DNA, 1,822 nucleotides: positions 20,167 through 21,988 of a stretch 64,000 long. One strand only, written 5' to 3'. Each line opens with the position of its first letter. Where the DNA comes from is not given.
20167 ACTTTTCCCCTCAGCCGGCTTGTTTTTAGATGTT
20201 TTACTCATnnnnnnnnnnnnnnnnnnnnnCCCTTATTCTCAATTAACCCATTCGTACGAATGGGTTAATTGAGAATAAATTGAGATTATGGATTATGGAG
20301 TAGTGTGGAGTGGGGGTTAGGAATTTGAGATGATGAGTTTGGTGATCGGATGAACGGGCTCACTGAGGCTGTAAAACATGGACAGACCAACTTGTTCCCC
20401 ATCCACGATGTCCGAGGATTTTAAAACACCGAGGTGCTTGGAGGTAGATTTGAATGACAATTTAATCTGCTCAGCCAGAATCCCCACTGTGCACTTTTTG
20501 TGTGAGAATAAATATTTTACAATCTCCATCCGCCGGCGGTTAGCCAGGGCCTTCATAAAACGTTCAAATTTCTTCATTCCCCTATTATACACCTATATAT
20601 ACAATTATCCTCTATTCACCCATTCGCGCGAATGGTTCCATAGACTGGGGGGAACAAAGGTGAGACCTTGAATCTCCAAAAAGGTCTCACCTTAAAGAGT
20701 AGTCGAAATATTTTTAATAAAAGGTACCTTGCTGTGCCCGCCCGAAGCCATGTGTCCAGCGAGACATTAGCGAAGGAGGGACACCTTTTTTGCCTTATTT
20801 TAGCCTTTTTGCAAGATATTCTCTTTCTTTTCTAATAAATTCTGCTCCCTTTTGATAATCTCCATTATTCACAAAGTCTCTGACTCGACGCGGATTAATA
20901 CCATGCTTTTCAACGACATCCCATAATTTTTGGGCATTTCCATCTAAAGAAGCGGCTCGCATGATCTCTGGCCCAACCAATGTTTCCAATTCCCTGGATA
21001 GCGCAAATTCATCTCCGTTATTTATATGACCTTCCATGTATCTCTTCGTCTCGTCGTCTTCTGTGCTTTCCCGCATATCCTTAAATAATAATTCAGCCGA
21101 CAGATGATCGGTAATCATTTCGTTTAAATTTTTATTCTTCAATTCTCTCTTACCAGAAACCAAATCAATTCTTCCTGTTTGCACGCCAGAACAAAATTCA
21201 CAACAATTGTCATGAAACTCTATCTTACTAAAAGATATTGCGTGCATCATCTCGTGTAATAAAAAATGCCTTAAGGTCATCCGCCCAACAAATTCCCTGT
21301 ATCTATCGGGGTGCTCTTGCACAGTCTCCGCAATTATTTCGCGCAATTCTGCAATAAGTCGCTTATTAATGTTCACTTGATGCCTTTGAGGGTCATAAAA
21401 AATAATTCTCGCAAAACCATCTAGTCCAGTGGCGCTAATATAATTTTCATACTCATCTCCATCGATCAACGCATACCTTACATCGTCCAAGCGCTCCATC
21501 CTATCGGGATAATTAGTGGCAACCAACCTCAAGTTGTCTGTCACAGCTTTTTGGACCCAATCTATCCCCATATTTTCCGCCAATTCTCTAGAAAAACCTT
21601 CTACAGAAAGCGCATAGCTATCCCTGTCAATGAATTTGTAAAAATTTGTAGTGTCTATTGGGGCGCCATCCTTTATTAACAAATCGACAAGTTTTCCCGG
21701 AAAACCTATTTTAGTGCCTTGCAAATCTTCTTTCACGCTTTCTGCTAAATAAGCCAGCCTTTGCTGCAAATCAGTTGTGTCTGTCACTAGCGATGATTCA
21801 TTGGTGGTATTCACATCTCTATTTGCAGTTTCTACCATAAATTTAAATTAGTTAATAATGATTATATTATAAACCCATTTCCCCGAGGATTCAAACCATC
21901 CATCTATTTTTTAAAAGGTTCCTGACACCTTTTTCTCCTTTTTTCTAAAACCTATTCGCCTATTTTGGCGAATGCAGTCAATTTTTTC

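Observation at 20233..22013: Three copies of an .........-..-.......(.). palindrome delimit single-gene cassettes around an ArsR regulator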

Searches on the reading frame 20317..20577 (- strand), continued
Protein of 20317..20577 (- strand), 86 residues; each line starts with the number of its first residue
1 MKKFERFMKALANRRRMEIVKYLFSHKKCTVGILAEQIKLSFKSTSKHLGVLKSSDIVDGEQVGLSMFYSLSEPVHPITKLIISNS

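Call 36: search_solved_structures(query=A1, max_evalue=0.01, show_alignments=3)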
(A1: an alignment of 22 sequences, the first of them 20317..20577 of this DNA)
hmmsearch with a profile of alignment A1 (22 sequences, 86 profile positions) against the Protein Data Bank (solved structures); distinct sequences matched with E-value up to 0.01: 33.
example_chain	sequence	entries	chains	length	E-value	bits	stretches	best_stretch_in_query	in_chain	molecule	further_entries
3jth_A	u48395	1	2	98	6.3e-12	48.8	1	7-84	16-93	Transcription activator HlyU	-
5znx_A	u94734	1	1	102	7.2e-12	48.7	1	7-84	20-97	Transcriptional activator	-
4k2e_A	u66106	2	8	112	1.8e-11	47.4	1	7-79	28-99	Transcriptional activator HlyU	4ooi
9t6t_A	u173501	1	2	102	4.7e-10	42.8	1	3-80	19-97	Lmo1102 protein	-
9t6r_A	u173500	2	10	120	6.9e-10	42.3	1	3-80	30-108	Lmo1102 protein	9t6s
4ggg_A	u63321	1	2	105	2.9e-09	40.3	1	6-74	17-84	Repressor protein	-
2kko_A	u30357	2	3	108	4.9e-09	39.6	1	4-74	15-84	POSSIBLE TRANSCRIPTIONAL REGULATORY PROTEIN (POSSIBLY ARSR-FAMILY) | Possible transcriptional regulatory arsR-family protein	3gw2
1r1u_A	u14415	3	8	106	5.2e-09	39.5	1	6-74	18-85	repressor protein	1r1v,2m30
2kjb_A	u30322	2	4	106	5.3e-09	39.5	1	6-74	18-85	CzrA protein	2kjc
6cdb_A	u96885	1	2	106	7.9e-09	38.9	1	6-74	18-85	ArsR family transcriptional regulator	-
6cda_A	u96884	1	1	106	1.2e-08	38.3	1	6-74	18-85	ArsR family transcriptional regulator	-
2zkz_A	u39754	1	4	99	3.5e-08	36.8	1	7-80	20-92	Transcriptional repressor pagR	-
4omy_A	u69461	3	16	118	4.6e-08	36.5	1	7-74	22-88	NolR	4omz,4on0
3cuo_A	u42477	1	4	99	1.1e-06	32.1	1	6-79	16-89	Uncharacterized HTH-type transcriptional regulator ygaV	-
8qkf_A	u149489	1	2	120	4.7e-06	30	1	6-75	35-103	ArsR family transcriptional regulator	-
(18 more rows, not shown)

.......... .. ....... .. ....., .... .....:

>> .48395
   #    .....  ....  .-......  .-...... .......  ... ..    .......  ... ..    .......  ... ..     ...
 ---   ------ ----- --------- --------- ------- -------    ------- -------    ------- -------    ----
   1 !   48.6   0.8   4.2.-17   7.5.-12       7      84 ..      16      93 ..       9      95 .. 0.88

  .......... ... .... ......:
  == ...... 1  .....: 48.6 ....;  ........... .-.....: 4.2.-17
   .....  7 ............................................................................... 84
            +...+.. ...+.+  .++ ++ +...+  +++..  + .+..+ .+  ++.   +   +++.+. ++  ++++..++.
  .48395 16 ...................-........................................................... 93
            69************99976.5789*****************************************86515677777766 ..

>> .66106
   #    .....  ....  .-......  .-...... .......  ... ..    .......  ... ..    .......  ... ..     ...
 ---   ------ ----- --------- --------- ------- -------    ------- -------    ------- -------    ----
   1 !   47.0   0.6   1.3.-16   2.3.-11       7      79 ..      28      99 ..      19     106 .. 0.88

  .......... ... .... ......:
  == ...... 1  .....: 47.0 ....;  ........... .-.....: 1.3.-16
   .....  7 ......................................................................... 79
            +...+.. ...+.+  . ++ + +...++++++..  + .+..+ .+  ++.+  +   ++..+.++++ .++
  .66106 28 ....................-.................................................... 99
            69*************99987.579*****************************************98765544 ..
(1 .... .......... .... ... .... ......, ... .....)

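Call 37: search_protein_families(library=ncbifam, proteins=[window:20317-20577:-], max_evalue=0.01)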
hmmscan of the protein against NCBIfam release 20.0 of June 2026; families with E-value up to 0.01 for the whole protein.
window:20317-20577:- (86 aa): 9 families
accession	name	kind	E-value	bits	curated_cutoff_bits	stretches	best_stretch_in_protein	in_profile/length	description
NF033788.1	HTH_metalloreg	subfamily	7.3e-17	61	55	1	6-74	3-71/77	metalloregulator ArsR/SmtB family transcription factor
NF033789.1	repress_SdpR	subfamily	1.7e-11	43.9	100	1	8-75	2-68/79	autorepressor SdpR family transcription factor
NF041413.1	ArsR_Rv2640c_fam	equivalog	1.9e-08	34.7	155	1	8-71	36-101/118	Rv2640c family ArsR-like transcriptional regulator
NF040642.1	sulf_sens_BigR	equivalog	2.7e-07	30.6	155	1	6-73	12-78/95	sulfite-sensing transcriptional repressor BigR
NF045707.1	Dbac_1936_reg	equivalog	4.6e-07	29.8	115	1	7-73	10-75/99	ArsR/SmtB-type metalloregulator TsoR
NF052532.1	TransRegPagRBaca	equivalog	2e-06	27.8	170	1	7-81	20-94/99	transcriptional repressor PagR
NF047906.1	CdPbTransRegCmtR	equivalog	1.9e-05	24.5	150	1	4-74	11-80/104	Cd(II)/Pb(II)-sensing metalloregulatory transcriptional regulator CmtR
NF007528.0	PRK10141.1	subfamily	0.00025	20.9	97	1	7-80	9-82/117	metalloregulator ArsR/SmtB family transcription factor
TIGR01884.1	cas_HTH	subfamily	0.005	16.3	60.2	1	9-61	137-189/202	CRISPR-associated CARF protein Csa3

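Call 40: search_protein_families(library=pfam, proteins=[L010:2-700:+, L011:4706-5245:+, L011:445-4065:+, L015:1862-2569:+, L015:6322-6846:+], max_evalue=0.001)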
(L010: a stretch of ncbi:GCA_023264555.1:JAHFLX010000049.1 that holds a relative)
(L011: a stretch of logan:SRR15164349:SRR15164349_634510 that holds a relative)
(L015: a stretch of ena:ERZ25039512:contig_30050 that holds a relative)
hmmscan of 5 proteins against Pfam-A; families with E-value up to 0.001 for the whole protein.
L010:2-700:+ (233 aa): 1 family
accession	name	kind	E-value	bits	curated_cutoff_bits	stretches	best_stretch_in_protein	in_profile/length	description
PF02661.23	Fic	-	2.1e-21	77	24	1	34-130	2-93/93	Fic/DOC family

L011:4706-5245:+ (180 aa): 0 families

L011:445-4065:+ (1207 aa): 0 families

L015:1862-2569:+ (236 aa): 0 families

L015:6322-6846:+ (175 aa): 1 family
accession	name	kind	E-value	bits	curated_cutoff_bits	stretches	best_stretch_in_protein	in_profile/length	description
PF13620.12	CarboxypepD_reg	-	2e-06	28.5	32.3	1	101-168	11-79/82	Carboxypeptidase regulatory-like domain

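Call 56: find_encoding_contigs(protein=P0062, flank=3000, max_places=2)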
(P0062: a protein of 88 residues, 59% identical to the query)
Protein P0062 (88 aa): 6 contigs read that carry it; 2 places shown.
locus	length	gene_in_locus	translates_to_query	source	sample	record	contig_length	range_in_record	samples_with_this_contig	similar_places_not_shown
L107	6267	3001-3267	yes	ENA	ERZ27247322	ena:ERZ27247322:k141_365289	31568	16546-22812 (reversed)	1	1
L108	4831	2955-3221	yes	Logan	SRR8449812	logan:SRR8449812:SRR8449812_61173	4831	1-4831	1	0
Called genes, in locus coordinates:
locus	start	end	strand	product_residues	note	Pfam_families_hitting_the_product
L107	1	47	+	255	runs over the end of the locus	PF01936:NYN (weak)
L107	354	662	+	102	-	-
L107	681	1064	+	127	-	-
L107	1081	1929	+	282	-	PF16289:PIN_12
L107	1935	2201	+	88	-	-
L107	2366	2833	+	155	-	PF18931:DUF5680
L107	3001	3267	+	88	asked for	PF12840:HTH_20 (weak), PF01022:HTH_5, PF13412:HTH_24 (weak), PF13601:HTH_34 (weak)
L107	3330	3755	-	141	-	-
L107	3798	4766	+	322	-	PF01018:GTP1_OBG, PF01926:MMR_HSR1, PF02421:FeoB_N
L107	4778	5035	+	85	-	-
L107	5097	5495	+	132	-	PF07883:Cupin_2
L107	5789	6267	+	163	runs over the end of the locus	PF00254:FKBP_C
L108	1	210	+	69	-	?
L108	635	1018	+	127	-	-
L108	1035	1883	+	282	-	PF16289:PIN_12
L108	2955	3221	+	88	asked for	PF12840:HTH_20 (weak), PF01022:HTH_5, PF13412:HTH_24 (weak), PF13601:HTH_34 (weak)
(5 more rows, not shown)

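Call 57: find_encoding_contigs(protein=P0077, flank=3000, max_places=2)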
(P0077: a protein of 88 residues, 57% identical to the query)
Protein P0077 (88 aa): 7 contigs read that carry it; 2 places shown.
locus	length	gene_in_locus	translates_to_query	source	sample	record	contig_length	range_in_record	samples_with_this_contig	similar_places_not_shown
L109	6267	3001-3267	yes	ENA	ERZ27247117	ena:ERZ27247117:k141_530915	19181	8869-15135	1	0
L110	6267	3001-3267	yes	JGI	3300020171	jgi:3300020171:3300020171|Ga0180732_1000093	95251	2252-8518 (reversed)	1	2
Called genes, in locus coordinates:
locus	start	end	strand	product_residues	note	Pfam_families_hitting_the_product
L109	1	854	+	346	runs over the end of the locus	PF06068:TIP49 (faint), PF05496:RuvB_N, PF13177:DNA_pol3_delta2 (weak), PF00004:AAA, PF13173:AAA_14 (faint), PF13401:AAA_22 (faint), PF13177:DNA_pol3_delta2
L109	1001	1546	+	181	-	-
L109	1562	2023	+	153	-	PF18931:DUF5680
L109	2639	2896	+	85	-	-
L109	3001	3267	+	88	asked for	PF01022:HTH_5, PF13412:HTH_24 (weak), PF13601:HTH_34 (weak)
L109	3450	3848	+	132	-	PF07883:Cupin_2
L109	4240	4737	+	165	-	PF00254:FKBP_C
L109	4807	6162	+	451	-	PF01702:TGT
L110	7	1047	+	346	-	PF06068:TIP49 (faint), PF05496:RuvB_N, PF13177:DNA_pol3_delta2 (weak), PF00004:AAA, PF13173:AAA_14 (faint), PF13401:AAA_22 (faint), PF13177:DNA_pol3_delta2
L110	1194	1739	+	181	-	-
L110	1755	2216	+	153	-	PF18931:DUF5680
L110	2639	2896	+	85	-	-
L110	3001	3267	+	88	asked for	PF01022:HTH_5, PF13412:HTH_24 (weak), PF13601:HTH_34 (weak)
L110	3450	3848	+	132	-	PF07883:Cupin_2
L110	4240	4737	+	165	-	PF00254:FKBP_C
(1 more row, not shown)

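Call 67: predict_structure(alignment_id=A1)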
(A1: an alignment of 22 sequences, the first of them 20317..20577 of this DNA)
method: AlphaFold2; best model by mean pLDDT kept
length: 86 residues; sequences in the alignment: 22
mean_pLDDT: 94.4   pTM: 0.84
mean pLDDT of the five models: 94.4, 93.9, 93.6, 93.3, 92.2
residues with pLDDT >= 90: 78; 70-90: 6; 50-70: 2; < 50: 0
segments of 3 or more residues with pLDDT < 50: none
pLDDT, mean of each block of 10 residues (from residue 1): 90 96 95 97 98 97 96 93 82
secondary structure, 60 per line:
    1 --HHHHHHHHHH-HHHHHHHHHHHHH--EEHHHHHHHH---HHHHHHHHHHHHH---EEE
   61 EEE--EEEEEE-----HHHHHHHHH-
elements in order: H3-12 H14-26 H31-38 H42-54 E58-63 E66-71 H77-85
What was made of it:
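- On ArsR/SmtB transcription factor family: AlphaFold2 pLDDT 94.4 with helices at 3-12, 14-26, 31-38, 42-54, strands at 58-63 and 66-71, helix at 77-85 (call 67).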

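Call 70: fold_search(model_id=the predicted structure, library=pdb)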
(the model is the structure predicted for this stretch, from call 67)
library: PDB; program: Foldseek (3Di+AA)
matches with E <= 10: 1771; with E <= 0.001: 82
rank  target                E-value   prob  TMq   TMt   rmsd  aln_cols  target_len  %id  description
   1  4ooi_B                1.8e-06  1.00  0.81  0.73   1.8        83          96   30  Reduced HlyU from Vibrio cholerae N16961 (released 2014-12-31)
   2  4k2e_A                2.2e-06  1.00  0.80  0.73   1.9        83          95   30  HlyU from Vibrio cholerae N16961 (released 2014-04-30)
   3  4ooi_C                2.7e-06  1.00  0.77  0.71   2.1        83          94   30  Reduced HlyU from Vibrio cholerae N16961 (released 2014-12-31)
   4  1r1u_A                2.9e-06  1.00  0.81  0.74   2.1        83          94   29  Crystal structure of the metal-sensing transcriptional repressor CzrA from Staphylococcus aureus in the apo-form (released 2004-05-18)
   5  6cdb_B                3.3e-06  1.00  0.86  0.79   1.5        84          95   32  Crystal Structure of V66L CzrA in the Zn(II)bound state (released 2018-07-11)
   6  4ggg_A                3.8e-06  1.00  0.80  0.76   2.1        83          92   29  Crystal structure of V66A/L68V CzrA in the Zn(II)bound state. (released 2013-02-06)
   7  1r1u_B                4.0e-06  1.00  0.81  0.75   2.1        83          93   29  Crystal structure of the metal-sensing transcriptional repressor CzrA from Staphylococcus aureus in the apo-form (released 2004-05-18)
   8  6cda                  4.3e-06  1.00  0.79  0.72   2.2        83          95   29  Crystal structure of L34A CzrA in the Zn(II)bound state (released 2018-07-11)
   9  6o8o_A                4.6e-06  1.00  0.75  0.68   3.3        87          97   26  Crystal Structure of C9S disulfide state of Sulfide-responsive transcriptional repressor (SqrR) from Rhodobacter capsu (released 2020-04-01)
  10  6o8k                  6.8e-06  1.00  0.76  0.71   1.9        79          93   26  Crystal Structure of apo and reduced Sulfide-responsive transcriptional repressor (SqrR) from Rhodobacter capsulatus. (released 2020-04-01)
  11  4ggg_B                7.3e-06  1.00  0.81  0.76   1.9        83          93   29  Crystal structure of V66A/L68V CzrA in the Zn(II)bound state. (released 2013-02-06)
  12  4k2e_B                7.8e-06  1.00  0.80  0.76   1.8        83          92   30  HlyU from Vibrio cholerae N16961 (released 2014-04-30)
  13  6cdb_A                8.9e-06  1.00  0.79  0.71   2.2        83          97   29  Crystal Structure of V66L CzrA in the Zn(II)bound state (released 2018-07-11)
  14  1r1v_B                1.1e-05  1.00  0.80  0.72   2.2        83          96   29  Crystal structure of the metal-sensing transcriptional repressor CzrA from Staphylococcus aureus in the Zn2-form (released 2004-05-18)
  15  3f72_B                1.2e-05  1.00  0.84  0.68   1.7        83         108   22  Crystal Structure of the Staphylococcus aureus pI258 CadC Metal Binding Site 2 Mutant (released 2009-04-07)
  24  3jth_A                2.3e-05  1.00  0.78  0.70   2.3        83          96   28  Crystal structure of a transcriptional regulator HlyU from Vibrio vulnificus CMCP6 (released 2010-03-16)
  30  3jth_B                3.4e-05  1.00  0.79  0.74   2.0        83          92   28  Crystal structure of a transcriptional regulator HlyU from Vibrio vulnificus CMCP6 (released 2010-03-16)
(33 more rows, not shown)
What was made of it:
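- On ArsR/SmtB transcription factor family: Foldseek matches to HlyU, CzrA, CadC, PagR, NolR and SmtB at TM 0.75-0.86 (call 70).
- The closest solved relative, HlyU, is deposited as a transcriptional activator (calls 36, 70).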

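Call 83: list_cluster_members(proteins=[P0001, P0002])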
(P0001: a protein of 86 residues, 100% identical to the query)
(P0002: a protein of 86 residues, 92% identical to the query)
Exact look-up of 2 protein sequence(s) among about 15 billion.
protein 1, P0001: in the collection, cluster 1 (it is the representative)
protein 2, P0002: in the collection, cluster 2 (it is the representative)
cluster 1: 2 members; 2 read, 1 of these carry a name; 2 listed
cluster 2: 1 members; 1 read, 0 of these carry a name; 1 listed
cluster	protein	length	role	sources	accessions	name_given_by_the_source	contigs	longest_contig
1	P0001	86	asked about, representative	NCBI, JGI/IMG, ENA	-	DNA-binding transcriptional ArsR family regulator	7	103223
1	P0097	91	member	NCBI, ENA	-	-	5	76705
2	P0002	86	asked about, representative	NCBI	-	-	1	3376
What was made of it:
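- Tried and rejected: Naming the organism from cluster members: no name returned (call 83).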

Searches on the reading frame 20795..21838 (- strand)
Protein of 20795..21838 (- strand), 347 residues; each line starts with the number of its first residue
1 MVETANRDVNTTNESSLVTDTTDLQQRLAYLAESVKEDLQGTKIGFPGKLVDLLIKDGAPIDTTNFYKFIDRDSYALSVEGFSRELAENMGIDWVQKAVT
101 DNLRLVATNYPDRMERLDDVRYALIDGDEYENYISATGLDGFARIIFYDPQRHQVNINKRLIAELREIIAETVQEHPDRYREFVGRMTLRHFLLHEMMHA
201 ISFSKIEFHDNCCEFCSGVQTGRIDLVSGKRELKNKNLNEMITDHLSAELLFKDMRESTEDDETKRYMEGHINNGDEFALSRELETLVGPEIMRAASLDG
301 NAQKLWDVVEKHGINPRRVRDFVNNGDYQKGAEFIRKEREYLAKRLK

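Call 6: search_protein_families(library=pfam, proteins=[window:20795-21838:-], max_evalue=0.01)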
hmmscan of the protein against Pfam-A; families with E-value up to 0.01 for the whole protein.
window:20795-21838:- (347 aa): 1 family
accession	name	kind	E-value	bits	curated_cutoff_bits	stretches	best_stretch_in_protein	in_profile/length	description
PF14247.12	DUF4344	-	0.0012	19.2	29.6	1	147-201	52-105/220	Putative metallopeptidase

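Call 37: search_protein_families(library=ncbifam, proteins=[window:20795-21838:-], max_evalue=0.01)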
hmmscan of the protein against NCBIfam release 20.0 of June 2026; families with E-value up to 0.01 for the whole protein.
window:20795-21838:- (347 aa): 0 families

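Call 59: find_homologous_proteins(query=window:20795-21838:-, max_evalue=0.001)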
Query window:20795-21838:- (347 aa): 4 proteins with E <= 0.001 among 2442 candidates.
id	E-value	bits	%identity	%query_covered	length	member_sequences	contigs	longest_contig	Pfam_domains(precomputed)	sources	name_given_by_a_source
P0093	4.3e-229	777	100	100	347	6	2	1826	-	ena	-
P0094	9.4e-194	661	86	99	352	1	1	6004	-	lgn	-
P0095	2.4e-188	643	88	95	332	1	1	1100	-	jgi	jgi:hypothetical protein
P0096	8.7e-188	642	84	99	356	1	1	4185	-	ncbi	-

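Call 60: find_encoding_contigs(protein=P0094, flank=6000, max_places=2)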
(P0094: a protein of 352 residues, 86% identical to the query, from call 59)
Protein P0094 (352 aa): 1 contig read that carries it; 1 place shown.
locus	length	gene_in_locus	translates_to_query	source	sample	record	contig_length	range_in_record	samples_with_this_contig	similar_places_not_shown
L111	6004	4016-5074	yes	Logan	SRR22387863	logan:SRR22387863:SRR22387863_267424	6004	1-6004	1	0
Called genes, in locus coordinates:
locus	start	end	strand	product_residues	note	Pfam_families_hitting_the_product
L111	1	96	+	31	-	?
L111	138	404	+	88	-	-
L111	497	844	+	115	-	PF12643:MazG-like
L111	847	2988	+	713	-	PF04851:ResIII (weak), PF09848:SLFN-g3_helicase, PF00717:Peptidase_S24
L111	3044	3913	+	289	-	-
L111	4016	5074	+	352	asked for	-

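Call 61: find_encoding_contigs(protein=P0096, flank=6000, max_places=2)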
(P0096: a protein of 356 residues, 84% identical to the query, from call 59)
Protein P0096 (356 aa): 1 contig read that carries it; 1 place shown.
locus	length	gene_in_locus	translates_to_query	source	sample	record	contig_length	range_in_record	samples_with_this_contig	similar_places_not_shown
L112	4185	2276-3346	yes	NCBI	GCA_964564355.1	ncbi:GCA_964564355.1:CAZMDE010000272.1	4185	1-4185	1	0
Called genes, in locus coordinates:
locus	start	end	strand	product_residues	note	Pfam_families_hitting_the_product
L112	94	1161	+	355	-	PF02086:MethyltransfD12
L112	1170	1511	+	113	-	PF03795:YCII (weak)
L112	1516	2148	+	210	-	-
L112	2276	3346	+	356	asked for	-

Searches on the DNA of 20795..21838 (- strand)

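Call 73: search_rna_families(sources=[L111, L112], threshold=gathering)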
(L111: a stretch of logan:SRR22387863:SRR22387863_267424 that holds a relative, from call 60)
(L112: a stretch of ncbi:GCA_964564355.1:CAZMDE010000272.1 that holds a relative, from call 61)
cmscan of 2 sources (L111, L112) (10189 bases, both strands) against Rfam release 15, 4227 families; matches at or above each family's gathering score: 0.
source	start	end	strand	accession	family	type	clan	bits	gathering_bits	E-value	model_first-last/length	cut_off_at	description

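Call 77: search_rna_families(source=L111, start=5080, end=6004, threshold=evalue, max_evalue=1)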
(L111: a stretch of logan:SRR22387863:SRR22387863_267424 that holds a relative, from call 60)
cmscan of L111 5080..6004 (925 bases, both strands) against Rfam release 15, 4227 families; matches with E-value up to 1: 0.
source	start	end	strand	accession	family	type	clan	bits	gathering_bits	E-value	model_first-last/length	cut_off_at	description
